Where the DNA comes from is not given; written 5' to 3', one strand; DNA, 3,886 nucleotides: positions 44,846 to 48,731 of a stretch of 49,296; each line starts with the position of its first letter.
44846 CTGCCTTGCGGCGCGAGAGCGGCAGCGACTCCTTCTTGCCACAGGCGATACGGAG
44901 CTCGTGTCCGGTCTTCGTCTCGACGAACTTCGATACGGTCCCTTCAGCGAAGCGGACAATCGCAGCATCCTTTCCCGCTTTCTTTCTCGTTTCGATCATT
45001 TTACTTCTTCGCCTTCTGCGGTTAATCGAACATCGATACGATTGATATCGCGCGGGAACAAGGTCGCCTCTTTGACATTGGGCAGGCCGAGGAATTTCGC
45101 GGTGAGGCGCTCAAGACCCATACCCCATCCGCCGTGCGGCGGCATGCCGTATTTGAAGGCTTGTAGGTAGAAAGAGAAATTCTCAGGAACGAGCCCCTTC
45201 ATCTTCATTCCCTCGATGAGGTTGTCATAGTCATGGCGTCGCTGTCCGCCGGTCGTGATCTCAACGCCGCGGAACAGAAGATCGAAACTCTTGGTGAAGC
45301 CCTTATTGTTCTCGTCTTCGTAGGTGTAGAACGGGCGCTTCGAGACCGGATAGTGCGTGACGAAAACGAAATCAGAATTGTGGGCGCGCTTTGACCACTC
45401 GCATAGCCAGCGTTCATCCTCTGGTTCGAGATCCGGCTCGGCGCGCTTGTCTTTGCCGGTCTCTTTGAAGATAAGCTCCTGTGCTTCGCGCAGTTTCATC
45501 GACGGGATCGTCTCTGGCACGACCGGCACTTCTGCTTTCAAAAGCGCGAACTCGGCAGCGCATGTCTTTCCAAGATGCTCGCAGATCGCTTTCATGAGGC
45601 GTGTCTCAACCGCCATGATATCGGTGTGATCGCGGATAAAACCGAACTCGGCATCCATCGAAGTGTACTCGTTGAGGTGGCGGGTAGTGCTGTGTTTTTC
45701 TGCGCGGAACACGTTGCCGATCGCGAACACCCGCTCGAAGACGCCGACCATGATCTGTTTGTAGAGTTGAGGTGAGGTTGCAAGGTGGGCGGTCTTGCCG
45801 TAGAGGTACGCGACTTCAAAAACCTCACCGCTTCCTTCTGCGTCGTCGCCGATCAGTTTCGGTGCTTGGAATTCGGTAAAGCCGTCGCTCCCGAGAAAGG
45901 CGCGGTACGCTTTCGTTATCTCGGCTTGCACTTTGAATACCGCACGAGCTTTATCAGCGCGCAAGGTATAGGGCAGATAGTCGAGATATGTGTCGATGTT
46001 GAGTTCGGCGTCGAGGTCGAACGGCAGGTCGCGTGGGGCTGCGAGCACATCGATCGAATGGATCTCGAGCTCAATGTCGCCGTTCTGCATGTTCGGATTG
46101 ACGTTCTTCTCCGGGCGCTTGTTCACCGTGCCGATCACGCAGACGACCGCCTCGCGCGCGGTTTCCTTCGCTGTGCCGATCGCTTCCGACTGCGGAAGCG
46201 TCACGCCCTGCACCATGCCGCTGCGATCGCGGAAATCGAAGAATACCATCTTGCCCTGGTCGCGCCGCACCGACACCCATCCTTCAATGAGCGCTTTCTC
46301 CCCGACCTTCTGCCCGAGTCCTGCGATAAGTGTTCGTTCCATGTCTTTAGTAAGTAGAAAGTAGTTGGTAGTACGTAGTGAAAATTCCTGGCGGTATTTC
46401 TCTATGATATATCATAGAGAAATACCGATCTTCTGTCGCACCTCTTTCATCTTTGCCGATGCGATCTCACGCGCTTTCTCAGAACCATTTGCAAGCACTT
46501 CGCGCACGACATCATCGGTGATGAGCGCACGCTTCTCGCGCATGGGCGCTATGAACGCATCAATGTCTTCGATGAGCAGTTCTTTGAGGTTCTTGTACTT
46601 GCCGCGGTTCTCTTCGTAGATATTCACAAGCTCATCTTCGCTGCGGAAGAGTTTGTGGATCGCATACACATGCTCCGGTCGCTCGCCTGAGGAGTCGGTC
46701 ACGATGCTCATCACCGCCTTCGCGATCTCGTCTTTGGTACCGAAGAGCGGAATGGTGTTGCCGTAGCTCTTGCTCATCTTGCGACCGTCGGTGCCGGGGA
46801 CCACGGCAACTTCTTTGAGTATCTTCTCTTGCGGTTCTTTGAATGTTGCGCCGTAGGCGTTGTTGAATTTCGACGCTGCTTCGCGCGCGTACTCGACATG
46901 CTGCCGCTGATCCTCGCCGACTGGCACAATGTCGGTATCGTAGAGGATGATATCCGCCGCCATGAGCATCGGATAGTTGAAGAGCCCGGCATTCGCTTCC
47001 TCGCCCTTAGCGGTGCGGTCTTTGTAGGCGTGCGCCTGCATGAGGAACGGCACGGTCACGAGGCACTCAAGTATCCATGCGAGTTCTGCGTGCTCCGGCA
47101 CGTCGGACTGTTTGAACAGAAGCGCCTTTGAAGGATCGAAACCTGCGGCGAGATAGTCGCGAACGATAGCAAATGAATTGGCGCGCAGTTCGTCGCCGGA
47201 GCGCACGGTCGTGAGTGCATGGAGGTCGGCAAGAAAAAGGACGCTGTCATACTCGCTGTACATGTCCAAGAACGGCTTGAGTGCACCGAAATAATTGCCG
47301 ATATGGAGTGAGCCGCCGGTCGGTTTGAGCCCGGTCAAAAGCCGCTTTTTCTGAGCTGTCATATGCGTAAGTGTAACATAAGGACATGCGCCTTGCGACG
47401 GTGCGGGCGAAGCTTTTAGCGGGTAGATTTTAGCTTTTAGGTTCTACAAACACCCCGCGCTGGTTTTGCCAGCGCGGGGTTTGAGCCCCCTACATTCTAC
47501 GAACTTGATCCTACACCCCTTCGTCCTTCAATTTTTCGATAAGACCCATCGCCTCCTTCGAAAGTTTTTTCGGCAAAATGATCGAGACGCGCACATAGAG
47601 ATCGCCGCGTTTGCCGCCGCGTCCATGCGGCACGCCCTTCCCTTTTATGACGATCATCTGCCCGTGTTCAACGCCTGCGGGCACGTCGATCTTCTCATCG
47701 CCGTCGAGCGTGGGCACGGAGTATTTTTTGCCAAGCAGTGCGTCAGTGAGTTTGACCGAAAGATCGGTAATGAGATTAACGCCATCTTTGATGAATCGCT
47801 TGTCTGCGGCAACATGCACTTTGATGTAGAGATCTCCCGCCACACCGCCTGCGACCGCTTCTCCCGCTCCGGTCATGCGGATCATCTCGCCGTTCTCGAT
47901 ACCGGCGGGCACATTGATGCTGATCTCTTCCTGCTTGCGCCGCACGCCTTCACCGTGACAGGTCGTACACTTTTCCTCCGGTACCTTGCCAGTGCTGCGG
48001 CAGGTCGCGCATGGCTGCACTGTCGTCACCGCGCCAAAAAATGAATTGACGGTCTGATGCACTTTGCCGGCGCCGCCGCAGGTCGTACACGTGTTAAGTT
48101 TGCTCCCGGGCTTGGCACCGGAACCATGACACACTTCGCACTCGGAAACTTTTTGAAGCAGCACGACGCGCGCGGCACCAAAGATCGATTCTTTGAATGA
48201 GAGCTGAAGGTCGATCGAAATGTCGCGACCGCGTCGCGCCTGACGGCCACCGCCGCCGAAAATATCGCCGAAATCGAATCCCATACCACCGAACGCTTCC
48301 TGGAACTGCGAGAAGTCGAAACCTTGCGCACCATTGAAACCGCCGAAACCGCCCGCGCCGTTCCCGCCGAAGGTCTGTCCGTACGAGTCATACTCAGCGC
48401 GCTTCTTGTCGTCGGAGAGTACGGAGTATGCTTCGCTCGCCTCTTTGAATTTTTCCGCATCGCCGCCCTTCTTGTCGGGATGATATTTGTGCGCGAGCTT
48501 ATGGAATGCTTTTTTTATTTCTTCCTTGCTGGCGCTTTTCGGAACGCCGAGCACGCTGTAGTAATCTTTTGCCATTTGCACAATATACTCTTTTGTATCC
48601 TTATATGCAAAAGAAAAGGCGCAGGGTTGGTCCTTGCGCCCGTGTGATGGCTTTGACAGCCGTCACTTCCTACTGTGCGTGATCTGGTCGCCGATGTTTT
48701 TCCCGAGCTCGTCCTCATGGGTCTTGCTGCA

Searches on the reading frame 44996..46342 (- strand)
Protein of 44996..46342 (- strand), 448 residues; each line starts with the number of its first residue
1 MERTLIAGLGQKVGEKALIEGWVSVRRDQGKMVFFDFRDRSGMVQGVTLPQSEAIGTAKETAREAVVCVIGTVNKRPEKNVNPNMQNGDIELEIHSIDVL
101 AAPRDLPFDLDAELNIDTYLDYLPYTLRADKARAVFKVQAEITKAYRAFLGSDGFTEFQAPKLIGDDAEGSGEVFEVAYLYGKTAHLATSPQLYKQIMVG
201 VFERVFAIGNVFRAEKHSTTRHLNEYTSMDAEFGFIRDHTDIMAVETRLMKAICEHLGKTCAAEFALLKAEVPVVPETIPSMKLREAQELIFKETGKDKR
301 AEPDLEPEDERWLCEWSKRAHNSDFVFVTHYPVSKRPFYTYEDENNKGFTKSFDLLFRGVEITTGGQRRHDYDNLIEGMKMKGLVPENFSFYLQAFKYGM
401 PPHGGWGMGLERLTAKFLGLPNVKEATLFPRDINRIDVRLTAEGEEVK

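Call 11: search_protein_families(library=pfam, proteins=[window:44996-46342:-])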
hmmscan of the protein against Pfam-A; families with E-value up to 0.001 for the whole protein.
window:44996-46342:- (448 aa): 2 families
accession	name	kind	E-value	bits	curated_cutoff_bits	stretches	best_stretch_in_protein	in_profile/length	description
PF00152.25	tRNA-synt_2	-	4.5e-79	266.1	25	1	117-432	3-307/308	tRNA synthetases class II (D, K and N)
PF01336.31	tRNA_anti-codon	-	4.8e-13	49.3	27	1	19-99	3-74/75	OB-fold nucleic acid binding domain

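Call 12: find_related_loci(query=window:44996-46342:-, collection=genome_contigs, flank=10000)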
Query window:44996-46342:- (448 aa) in genome_contigs; peptide patterns used: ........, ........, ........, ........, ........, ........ (x = any residue, [..] = any of these).
599 stretches matched a pattern (row limit reached: there are more); 584 encode a relative of the query (tblastn E <= 1e-3); the best 80 are kept; 80 distinct loci.
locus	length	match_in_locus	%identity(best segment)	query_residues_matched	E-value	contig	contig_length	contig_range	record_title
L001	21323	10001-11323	81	1-441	0e+0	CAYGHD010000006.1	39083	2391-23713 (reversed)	MAG TPA_asm: uncultured Candidatus Saccharibacteria bacterium isolate ERP113451_co1_4 genome assembly, contig: NODE_1078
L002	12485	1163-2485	78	1-441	0e+0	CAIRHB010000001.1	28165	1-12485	Candidatus Adlerbacteria bacterium isolate I3b_bin-425 genome assembly, contig: bin-425:01/44, whole genome shotgun sequ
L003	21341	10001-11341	77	1-447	0e+0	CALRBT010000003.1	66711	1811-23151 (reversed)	MAG: Parcubacteria group bacterium isolate AH-24oct19-52 genome assembly, contig: AH-24oct19-C679, whole genome shotgun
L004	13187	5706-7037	76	1-443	0e+0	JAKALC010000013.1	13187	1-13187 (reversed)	MAG: bacterium isolate WY5.bin108 NODE_7986_length_13187_cov_1.017381, whole genome shotgun sequence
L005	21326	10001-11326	76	1-441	0e+0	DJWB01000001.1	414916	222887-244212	MAG TPA_asm: Patescibacteria group bacterium UBA6241 UBA6241_contig_4350, whole genome shotgun sequence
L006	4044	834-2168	74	1-446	0e+0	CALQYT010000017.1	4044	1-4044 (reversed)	MAG: Candidatus Nomurabacteria bacterium isolate Ike-100m-30 genome assembly, contig: Ike-100-c8256, whole genome shotgu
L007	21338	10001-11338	74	1-446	0e+0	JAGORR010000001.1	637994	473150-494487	MAG: Candidatus Paceibacterota bacterium isolate Gw_Eff_bin_28 Gw_Eff_2_length_637994_cov_24.620636, whole genome shotgu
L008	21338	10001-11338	72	2-447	0e+0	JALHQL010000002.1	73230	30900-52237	MAG: Candidatus Paceibacterota bacterium isolate bin.85 c_000000002057, whole genome shotgun sequence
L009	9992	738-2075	72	2-447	0e+0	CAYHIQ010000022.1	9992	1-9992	MAG TPA_asm: uncultured Candidatus Saccharibacteria bacterium isolate ERP119705_co13_441 genome assembly, contig: NODE_8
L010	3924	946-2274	69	1-443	0e+0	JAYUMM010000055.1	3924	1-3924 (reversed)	MAG: bacterium isolate GFS_9566 GFS_9566_54, whole genome shotgun sequence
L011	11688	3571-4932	73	3-447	0e+0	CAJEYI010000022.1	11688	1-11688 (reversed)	uncultured bacterium isolate SB-2103-1078-G15 genome assembly, contig: sag_spades_SB-2103-1078-G15_0000022, whole genome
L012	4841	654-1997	68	1-446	0e+0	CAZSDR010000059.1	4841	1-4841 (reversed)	MAG TPA_asm: uncultured Candidatus Saccharibacteria bacterium isolate SRP329715_co2_182 genome assembly, contig: NODE_30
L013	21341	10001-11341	67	1-445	0e+0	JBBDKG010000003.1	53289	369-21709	MAG: Candidatus Paceibacterota bacterium isolate LejiaA_53_16 Lejia_A_1072_length_53289_cov_9, whole genome shotgun sequ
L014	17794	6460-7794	67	1-443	0e+0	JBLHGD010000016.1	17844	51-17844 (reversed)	MAG: Candidatus Azotimanducaceae bacterium isolate 3300054976_96 Ga0535667_0004614, whole genome shotgun sequence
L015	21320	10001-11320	67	1-441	0e+0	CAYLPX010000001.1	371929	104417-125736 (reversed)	MAG TPA_asm: uncultured Candidatus Saccharibacteria bacterium isolate SRP278252_co1_223 genome assembly, contig: NODE_9_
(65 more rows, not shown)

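Call 82: search_protein_families(library=ncbifam, proteins=[window:44996-46342:-], max_evalue=0.01)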
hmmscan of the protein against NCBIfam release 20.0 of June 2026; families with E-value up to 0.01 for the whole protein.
window:44996-46342:- (448 aa): 18 families
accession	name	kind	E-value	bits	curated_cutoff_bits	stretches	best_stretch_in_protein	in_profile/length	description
NF003483.0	PRK05159.1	equivalog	1.3e-145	485.7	353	1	2-436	4-436/438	aspartate--tRNA(Asn) ligase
TIGR00458.1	aspS_nondisc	equivalog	6.8e-107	358.1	368.4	1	13-436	11-426/428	aspartate--tRNA(Asn) ligase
NF003037.0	PRK03932.1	equivalog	3e-73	247.3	414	1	10-437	12-450/451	asparagine--tRNA ligase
TIGR00457.1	asnS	equivalog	7.3e-68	229.4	342.6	1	6-437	8-454/455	asparagine--tRNA ligase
NF001750.0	PRK00476.1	equivalog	2.3e-66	224.4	443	2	11-265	15-274/590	aspartate--tRNA ligase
TIGR00459.1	aspS_bact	equivalog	2.6e-58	197.8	373.85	2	11-287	13-277/586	aspartate--tRNA ligase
NF005052.0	PRK06462.1-1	equivalog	1.6e-45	155.7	368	1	115-431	28-345/353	asparagine synthetase A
NF009460.0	PRK12820.1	equivalog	1.4e-37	129.2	1379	2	11-239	32-277/723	bifunctional aspartyl-tRNA synthetase/aspartyl/glutamyl-tRNA amidotransferase subunit C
NF001756.1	PRK00484.1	subfamily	5.2e-30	104.5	468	1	12-430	49-483/488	lysine--tRNA ligase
NF005054.0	PRK06462.1-4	equivalog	5.3e-30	104.6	309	1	125-431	14-310/318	asparagine synthetase A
TIGR00499.1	lysS_bact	equivalog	8.6e-30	103.8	427.6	1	14-430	53-490/496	lysine--tRNA ligase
NF009101.0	PRK12445.1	subfamily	5.1e-18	64.9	1026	2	121-260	170-309/505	lysine--tRNA ligase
NF002821.0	PRK02983.1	equivalog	9e-18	63.7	742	2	11-245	656-887/1102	bifunctional lysylphosphatidylglycerol synthetase/lysine--tRNA ligase LysX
TIGR00462.1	genX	equivalog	2.3e-14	53.6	286.9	1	139-427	4-302/304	EF-P lysine aminoacylase EpmA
NF006828.0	PRK09350.1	equivalog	3.8e-12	46.1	264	1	139-432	19-323/325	elongation factor P--(R)-beta-lysine ligase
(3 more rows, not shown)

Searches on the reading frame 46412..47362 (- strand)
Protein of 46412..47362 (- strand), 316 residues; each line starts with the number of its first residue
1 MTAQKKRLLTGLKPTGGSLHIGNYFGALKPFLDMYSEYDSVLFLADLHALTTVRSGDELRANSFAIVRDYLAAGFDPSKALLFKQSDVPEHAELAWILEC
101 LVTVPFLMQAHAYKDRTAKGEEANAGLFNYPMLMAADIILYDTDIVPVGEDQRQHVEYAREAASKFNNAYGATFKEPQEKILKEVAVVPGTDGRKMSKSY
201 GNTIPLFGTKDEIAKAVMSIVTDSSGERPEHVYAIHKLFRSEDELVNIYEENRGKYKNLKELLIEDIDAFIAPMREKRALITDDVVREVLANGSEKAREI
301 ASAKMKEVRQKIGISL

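Call 11: search_protein_families(library=pfam, proteins=[window:46412-47362:-])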
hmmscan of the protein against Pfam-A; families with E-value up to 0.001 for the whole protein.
window:46412-47362:- (316 aa): 1 family
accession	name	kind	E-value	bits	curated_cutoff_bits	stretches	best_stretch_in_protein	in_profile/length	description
PF00579.31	tRNA-synt_1b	-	4.4e-58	197.4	21.1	1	5-273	5-276/292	tRNA synthetases class I (W and Y)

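Call 40: find_homologous_proteins(query=window:46412-47362:-, max_evalue=1e-60)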
Query window:46412-47362:- (316 aa): 7957 proteins with E <= 1e-60 among 8000 candidates; the best 120 are listed.
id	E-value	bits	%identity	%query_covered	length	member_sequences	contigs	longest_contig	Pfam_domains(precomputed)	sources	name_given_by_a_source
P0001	2.0e-204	695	100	100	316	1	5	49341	PF00579.32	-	-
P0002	2.4e-196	669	95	100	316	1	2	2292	PF00579.32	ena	-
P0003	2.8e-187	639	92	100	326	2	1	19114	PF00579.32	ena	-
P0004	2.0e-162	557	78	100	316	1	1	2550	PF00579.32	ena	-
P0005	9.7e-158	542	76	100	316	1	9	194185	PF00579.32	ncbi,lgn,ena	-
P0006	1.1e-157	542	75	99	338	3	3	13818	PF00579.32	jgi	-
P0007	4.1e-157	540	74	99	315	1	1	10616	PF00579.32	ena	-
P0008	4.8e-157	540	74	99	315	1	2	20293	PF00579.32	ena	-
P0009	2.4e-156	537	73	99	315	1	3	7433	PF00579.32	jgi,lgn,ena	-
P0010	2.8e-155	534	76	99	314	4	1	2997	PF00579.32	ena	-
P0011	4.3e-154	530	73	99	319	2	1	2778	PF00579.32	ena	-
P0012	6.8e-154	529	75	99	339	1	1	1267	PF00579.32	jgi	jgi:tryptophanyl-tRNA synthetase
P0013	6.8e-154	529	76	99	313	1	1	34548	PF00579.32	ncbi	-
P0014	4.9e-152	523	75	99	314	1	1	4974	PF00579.32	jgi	-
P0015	5.6e-152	523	76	99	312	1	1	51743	PF00579.32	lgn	-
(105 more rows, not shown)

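Call 41: find_encoding_contigs(protein=P0003, flank=10000, max_places=3)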
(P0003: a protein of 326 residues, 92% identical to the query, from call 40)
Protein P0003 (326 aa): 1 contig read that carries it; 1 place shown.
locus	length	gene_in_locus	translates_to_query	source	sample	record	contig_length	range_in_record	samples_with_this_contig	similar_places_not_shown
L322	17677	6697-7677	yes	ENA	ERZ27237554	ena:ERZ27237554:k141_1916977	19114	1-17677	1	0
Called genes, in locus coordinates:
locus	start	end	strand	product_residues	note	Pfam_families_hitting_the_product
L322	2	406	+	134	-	?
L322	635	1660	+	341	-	PF03741:TerC, PF04332:DUF475, PF03741:TerC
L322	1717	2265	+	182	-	PF01025:GrpE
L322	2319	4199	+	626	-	PF00012:HSP70, PF06723:MreB_Mbl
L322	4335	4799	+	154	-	-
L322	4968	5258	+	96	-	-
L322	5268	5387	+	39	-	-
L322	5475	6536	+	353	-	PF00226:DnaJ, PF01556:DnaJ_C, PF00684:DnaJ_CXXCXGXG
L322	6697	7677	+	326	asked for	PF00579:tRNA-synt_1b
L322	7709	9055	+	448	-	PF01336:tRNA_anti-codon, PF00152:tRNA-synt_2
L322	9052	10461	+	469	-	PF00883:Peptidase_M17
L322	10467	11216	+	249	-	PF02616:SMC_ScpA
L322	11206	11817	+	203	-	PF04079:SMC_ScpB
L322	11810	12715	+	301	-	PF00768:Peptidase_S11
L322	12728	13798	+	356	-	PF00953:Glycos_transf_4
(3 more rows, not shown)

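Call 42: find_encoding_contigs(protein=P0002, flank=10000, max_places=3)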
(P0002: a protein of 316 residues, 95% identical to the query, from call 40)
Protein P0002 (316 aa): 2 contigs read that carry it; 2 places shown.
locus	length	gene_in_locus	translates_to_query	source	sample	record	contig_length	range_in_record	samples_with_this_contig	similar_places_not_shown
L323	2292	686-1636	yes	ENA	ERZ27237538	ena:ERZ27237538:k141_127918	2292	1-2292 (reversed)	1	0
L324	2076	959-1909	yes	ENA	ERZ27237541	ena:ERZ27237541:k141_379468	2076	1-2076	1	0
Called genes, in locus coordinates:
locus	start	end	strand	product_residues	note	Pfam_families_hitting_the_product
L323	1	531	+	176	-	?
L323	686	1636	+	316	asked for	PF00579:tRNA-synt_1b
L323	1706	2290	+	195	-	?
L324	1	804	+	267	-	?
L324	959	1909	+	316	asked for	PF00579:tRNA-synt_1b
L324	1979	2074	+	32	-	?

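Call 43: find_encoding_contigs(protein=P0005, flank=10000, max_places=2)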
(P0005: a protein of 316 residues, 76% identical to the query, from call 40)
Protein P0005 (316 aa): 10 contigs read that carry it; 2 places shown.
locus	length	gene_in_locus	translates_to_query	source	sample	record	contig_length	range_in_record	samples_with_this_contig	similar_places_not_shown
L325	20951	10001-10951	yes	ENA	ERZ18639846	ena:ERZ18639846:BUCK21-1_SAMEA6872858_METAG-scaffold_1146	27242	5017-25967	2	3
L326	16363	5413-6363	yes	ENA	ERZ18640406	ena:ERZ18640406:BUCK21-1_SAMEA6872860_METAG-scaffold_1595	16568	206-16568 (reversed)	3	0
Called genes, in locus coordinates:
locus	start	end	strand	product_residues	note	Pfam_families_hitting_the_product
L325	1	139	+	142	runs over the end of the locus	PF00411:Ribosomal_S11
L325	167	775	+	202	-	PF00163:Ribosomal_S4, PF01479:S4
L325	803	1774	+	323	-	PF01193:RNA_pol_L, PF01000:RNA_pol_A_bac, PF03118:RNA_pol_A_CTD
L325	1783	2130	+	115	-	PF01196:Ribosomal_L17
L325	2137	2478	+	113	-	PF00572:Ribosomal_L13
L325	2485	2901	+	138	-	PF00380:Ribosomal_S9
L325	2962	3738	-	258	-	PF00483:NTP_transferase, PF12804:NTP_transf_3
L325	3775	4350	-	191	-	PF11969:DcpS_C, PF01230:HIT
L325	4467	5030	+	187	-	PF01025:GrpE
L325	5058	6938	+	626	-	PF00012:HSP70, PF06723:MreB_Mbl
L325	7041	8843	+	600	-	PF00664:ABC_membrane, PF00005:ABC_tran, PF13191:AAA_16 (faint), PF02463:SMC_N (weak)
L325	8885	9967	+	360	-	PF00226:DnaJ, PF01556:DnaJ_C, PF27659:CHP02642 (faint), PF00684:DnaJ_CXXCXGXG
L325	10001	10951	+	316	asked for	PF00579:tRNA-synt_1b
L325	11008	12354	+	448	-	PF01336:tRNA_anti-codon, PF00152:tRNA-synt_2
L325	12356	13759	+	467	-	PF00883:Peptidase_M17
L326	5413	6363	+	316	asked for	PF00579:tRNA-synt_1b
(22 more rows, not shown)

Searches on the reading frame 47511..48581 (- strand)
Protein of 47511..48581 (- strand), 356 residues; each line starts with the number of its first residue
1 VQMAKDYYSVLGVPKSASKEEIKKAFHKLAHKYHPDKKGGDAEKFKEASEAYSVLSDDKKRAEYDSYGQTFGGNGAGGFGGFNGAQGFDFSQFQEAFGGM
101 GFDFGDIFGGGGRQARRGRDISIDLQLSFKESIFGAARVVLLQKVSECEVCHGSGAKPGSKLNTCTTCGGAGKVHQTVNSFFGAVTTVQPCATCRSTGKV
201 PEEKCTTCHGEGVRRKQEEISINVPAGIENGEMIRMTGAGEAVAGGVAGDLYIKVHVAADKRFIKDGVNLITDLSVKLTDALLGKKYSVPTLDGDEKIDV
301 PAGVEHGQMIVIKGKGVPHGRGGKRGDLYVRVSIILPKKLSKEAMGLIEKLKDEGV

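Call 11: search_protein_families(library=pfam, proteins=[window:47511-48581:-])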
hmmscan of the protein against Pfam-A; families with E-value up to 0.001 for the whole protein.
window:47511-48581:- (356 aa): 3 families
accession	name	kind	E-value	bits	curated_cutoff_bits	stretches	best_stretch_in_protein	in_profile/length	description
PF01556.23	DnaJ_C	-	7.4e-42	143.4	26.6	1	121-337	1-152/152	DnaJ C terminal domain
PF00226.36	DnaJ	-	6.4e-24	84.3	27.8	1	6-65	1-63/63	DnaJ domain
PF00684.25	DnaJ_CXXCXGXG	-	8e-15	55.3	32.7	1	148-212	1-65/65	DnaJ central domain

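Call 23: find_encoding_contigs(protein=window:47511-48575:-, flank=10000, max_places=6)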
Protein window:47511-48575:- (354 aa): 5 contigs read that carry it; 1 place shown.
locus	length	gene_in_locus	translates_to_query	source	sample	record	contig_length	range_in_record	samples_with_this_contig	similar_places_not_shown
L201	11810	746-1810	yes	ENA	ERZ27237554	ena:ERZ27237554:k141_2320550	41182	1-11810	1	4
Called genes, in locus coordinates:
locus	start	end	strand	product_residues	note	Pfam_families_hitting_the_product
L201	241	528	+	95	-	-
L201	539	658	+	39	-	-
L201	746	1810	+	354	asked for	PF00226:DnaJ, PF01556:DnaJ_C, PF00684:DnaJ_CXXCXGXG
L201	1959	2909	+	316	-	PF00579:tRNA-synt_1b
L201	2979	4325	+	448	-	PF01336:tRNA_anti-codon, PF00152:tRNA-synt_2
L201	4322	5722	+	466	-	PF00883:Peptidase_M17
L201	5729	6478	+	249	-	PF02616:SMC_ScpA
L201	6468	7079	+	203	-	PF04079:SMC_ScpB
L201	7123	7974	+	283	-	PF00768:Peptidase_S11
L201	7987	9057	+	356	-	PF00953:Glycos_transf_4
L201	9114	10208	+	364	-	PF01098:FTSW_RODA_SPOVE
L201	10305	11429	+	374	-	PF03033:Glyco_transf_28, PF04101:Glyco_tran_28_C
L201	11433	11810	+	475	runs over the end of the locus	PF00749:tRNA-synt_1c, PF19269:Anticodon_2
